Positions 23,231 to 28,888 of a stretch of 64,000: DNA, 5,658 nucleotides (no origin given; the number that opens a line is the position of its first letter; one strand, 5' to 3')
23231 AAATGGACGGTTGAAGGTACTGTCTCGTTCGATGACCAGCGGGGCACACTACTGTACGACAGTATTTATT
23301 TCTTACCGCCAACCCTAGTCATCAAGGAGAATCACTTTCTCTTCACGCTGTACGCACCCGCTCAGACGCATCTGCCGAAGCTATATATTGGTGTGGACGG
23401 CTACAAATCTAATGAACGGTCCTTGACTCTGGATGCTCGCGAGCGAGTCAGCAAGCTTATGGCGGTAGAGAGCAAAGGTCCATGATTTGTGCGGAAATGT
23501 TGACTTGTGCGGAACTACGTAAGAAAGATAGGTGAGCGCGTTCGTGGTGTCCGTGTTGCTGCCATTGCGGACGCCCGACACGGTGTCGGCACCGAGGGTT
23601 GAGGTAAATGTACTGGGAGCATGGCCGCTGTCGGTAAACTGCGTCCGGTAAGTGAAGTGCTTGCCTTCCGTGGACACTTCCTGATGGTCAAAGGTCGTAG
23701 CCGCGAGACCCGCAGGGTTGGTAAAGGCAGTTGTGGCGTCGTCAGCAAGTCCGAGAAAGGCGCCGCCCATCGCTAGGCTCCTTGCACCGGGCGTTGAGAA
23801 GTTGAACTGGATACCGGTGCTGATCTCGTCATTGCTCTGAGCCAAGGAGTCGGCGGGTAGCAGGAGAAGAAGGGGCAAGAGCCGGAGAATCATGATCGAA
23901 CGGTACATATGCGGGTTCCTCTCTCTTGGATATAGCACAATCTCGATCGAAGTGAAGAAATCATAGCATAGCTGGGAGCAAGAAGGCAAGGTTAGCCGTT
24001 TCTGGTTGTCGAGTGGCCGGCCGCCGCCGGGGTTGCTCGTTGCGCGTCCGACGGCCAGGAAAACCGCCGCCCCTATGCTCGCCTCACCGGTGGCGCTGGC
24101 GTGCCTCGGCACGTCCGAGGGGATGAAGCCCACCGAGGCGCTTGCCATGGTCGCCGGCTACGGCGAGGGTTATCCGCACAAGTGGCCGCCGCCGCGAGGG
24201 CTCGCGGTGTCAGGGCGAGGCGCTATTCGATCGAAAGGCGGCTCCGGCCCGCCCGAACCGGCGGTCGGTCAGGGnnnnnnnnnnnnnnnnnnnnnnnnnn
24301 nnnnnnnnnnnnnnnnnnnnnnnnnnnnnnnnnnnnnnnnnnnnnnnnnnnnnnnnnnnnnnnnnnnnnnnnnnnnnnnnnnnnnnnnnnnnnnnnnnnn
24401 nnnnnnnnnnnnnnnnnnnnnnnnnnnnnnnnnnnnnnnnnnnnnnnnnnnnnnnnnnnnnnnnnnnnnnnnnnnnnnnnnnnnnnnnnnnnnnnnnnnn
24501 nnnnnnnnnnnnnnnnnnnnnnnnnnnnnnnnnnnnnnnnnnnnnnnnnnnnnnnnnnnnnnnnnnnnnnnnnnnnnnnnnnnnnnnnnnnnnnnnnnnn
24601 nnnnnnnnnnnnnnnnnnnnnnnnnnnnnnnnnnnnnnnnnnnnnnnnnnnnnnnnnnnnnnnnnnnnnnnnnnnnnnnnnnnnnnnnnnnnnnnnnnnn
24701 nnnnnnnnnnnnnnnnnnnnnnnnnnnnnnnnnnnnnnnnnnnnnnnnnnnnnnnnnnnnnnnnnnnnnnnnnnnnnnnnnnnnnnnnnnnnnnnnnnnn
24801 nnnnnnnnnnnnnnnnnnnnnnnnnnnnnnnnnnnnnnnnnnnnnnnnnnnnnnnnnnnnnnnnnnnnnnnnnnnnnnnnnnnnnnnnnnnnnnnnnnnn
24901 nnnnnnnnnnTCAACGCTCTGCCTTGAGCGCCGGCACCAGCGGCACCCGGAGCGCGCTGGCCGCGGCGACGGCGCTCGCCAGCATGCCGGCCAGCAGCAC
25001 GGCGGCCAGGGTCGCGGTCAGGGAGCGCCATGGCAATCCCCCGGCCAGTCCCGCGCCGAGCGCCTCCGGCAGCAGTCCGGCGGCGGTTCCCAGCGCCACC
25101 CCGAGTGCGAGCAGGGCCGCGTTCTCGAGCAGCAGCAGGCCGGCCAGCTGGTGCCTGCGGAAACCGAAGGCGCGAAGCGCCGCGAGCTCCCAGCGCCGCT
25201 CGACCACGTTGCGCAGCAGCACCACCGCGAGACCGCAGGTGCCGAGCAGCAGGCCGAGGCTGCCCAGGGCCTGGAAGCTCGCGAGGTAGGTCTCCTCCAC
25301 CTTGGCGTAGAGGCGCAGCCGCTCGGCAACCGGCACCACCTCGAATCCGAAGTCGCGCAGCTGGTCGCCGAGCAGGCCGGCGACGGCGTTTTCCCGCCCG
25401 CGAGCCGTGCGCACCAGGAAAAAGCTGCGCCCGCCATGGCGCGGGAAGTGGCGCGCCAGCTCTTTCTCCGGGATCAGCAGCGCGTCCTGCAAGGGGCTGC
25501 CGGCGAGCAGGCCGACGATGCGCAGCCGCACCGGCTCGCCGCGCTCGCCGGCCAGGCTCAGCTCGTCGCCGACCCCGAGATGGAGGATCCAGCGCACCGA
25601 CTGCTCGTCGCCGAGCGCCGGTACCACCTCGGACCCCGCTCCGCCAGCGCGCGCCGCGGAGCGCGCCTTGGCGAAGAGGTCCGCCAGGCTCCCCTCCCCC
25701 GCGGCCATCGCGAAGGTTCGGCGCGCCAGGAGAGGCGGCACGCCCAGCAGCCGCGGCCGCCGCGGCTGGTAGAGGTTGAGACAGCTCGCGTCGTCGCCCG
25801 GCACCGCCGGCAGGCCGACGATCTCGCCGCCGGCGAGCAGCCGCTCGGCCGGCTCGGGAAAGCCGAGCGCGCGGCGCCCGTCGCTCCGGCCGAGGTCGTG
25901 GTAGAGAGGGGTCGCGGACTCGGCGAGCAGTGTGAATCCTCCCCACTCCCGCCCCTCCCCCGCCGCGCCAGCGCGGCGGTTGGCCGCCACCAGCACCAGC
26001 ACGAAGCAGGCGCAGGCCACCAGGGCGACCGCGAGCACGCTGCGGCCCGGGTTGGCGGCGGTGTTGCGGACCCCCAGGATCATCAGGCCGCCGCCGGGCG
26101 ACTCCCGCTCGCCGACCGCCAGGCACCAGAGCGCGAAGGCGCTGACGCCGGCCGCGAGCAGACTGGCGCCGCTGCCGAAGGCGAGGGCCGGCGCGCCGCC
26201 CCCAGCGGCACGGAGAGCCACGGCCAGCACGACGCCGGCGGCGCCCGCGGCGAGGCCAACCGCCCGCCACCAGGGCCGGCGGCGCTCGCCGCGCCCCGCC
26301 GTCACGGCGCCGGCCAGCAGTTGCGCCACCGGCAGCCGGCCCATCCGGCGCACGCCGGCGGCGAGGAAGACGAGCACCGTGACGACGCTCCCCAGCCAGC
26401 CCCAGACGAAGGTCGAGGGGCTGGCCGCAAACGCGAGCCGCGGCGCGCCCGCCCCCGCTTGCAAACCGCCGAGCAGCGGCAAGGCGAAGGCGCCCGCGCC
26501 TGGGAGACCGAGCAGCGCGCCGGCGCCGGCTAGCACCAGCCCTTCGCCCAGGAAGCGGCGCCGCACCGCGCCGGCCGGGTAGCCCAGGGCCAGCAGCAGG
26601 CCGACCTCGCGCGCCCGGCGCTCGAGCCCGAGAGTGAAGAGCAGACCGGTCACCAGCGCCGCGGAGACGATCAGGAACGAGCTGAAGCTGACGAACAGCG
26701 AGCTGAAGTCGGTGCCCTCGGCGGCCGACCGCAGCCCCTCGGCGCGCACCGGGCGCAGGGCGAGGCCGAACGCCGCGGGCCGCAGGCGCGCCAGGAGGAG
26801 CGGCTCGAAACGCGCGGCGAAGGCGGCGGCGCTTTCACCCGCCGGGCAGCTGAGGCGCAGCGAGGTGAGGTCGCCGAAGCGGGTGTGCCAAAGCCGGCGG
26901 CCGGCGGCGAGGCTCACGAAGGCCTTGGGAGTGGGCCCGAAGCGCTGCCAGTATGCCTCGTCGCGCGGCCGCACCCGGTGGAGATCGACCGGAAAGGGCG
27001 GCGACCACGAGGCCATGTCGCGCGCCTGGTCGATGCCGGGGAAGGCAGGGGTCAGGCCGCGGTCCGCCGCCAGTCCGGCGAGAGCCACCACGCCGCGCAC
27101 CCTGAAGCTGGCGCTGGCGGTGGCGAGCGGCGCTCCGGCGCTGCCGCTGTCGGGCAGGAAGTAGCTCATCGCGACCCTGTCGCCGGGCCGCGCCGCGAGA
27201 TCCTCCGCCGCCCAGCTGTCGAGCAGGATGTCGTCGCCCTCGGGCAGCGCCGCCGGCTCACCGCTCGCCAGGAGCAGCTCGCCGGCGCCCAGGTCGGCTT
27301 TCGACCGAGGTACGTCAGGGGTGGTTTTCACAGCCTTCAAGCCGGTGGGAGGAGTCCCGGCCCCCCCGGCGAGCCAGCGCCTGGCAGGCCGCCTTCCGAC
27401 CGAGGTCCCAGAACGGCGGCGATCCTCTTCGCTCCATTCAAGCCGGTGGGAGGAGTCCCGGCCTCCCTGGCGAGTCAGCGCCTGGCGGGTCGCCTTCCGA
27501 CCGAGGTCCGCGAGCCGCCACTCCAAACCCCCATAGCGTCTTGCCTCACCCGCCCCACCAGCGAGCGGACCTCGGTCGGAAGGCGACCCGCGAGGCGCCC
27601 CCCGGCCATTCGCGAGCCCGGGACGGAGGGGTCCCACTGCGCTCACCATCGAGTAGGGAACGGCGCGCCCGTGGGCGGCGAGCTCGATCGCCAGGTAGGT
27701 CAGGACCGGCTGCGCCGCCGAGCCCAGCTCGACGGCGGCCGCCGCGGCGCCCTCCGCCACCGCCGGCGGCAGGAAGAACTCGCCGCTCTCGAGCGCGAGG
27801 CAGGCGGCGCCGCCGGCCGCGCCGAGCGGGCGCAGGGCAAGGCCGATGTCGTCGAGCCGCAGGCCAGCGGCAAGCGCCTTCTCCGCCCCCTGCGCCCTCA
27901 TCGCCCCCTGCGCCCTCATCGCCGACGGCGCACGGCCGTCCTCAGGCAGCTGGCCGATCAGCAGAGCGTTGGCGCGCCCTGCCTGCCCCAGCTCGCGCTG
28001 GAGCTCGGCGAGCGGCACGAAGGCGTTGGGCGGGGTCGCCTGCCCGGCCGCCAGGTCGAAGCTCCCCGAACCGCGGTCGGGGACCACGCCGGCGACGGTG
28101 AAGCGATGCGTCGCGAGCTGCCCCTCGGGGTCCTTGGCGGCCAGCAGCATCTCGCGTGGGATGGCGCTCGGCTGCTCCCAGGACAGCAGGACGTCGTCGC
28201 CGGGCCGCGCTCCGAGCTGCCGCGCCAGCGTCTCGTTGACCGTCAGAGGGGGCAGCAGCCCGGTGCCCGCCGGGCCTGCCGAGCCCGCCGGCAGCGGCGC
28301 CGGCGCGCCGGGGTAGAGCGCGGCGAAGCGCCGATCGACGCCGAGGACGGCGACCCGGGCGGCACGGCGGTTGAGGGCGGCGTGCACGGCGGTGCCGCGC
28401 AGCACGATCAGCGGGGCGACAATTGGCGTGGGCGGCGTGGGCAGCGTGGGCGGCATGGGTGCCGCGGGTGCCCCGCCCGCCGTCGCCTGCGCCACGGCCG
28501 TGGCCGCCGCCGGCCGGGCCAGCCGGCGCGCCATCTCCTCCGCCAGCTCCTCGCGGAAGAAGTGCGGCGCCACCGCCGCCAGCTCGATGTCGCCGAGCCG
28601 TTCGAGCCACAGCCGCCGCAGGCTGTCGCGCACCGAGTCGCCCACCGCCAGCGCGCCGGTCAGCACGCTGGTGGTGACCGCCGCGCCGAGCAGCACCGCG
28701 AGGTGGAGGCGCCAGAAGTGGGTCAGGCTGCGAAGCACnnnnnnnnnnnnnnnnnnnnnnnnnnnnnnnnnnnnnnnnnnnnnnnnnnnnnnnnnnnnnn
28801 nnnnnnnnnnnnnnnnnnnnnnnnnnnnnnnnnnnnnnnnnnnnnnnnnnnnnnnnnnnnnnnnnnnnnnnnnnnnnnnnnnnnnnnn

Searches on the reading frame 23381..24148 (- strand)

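Call 12: search_protein_families(library=pfam, proteins=[window:23381-24148:-], max_evalue=0.001)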
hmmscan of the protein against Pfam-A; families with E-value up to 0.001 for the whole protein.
window:23381-24148:- (255 aa): 0 families

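Call 31: search_protein_families(library=ncbifam, proteins=[window:23381-24148:-], max_evalue=0.001)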
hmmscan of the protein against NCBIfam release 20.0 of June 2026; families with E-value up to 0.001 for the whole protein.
window:23381-24148:- (255 aa): 2 families
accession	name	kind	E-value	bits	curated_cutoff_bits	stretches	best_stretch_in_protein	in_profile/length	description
NF033709.1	PorV_fam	subfamily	5.7e-07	29.4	90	1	111-153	2-44/326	PorV/PorQ family protein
NF052325.1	PorVQ2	equivalog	2.2e-05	23.5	325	1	121-158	35-72/354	putative type IX sorting system protein PorV2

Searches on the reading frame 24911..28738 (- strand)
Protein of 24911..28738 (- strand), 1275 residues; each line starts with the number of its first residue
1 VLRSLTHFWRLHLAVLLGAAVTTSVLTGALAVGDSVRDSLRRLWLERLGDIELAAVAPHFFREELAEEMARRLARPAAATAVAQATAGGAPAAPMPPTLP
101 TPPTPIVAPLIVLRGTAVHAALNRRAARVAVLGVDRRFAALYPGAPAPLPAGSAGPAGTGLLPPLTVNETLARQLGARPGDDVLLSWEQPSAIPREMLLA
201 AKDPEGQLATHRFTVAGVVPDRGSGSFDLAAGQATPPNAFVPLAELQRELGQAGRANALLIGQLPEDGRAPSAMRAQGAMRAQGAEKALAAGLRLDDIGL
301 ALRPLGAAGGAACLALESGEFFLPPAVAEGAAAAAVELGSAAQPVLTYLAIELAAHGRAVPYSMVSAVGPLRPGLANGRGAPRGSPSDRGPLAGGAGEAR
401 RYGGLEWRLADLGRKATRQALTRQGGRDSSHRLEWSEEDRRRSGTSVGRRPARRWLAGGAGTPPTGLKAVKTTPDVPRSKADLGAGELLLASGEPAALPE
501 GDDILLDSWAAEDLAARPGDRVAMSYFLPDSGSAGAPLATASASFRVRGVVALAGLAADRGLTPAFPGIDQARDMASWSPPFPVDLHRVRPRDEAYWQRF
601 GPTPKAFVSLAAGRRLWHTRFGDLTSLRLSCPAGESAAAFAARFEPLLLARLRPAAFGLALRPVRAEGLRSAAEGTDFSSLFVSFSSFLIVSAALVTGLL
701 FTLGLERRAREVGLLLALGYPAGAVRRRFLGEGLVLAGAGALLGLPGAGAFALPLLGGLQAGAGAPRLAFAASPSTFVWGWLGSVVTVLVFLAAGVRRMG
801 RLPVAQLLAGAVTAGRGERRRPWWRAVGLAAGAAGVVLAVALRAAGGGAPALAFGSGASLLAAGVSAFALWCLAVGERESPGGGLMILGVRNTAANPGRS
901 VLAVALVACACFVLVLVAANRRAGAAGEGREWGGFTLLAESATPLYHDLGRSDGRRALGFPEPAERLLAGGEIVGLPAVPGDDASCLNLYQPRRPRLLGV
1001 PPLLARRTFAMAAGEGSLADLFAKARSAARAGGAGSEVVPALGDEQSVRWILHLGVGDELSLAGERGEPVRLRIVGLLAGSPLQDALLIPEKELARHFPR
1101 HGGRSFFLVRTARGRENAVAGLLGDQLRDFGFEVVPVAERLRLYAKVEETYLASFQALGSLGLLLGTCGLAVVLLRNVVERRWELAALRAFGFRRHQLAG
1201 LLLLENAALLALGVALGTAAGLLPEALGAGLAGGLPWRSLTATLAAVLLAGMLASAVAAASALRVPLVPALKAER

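Call 12: search_protein_families(library=pfam, proteins=[window:24911-28738:-], max_evalue=0.001)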
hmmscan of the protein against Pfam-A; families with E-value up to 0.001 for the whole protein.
window:24911-28738:- (1275 aa): 2 families
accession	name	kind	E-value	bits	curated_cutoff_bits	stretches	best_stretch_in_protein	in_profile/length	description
PF02687.27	FtsX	-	2e-22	79.9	25.5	2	1160-1265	5-118/120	FtsX-like permease C-terminal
PF12704.14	MacB_PCD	-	1.5e-05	25.8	27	0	168-254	126-181/207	MacB-like periplasmic core domain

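Call 31: search_protein_families(library=ncbifam, proteins=[window:24911-28738:-], max_evalue=0.001)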
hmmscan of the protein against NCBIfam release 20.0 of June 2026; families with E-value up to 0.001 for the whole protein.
window:24911-28738:- (1275 aa): 1 family
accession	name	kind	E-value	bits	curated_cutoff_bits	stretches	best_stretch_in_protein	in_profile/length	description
TIGR03434.1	ADOP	subfamily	2.1e-11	42.7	622.3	1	1073-1274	594-803/803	ADOP family duplicated permease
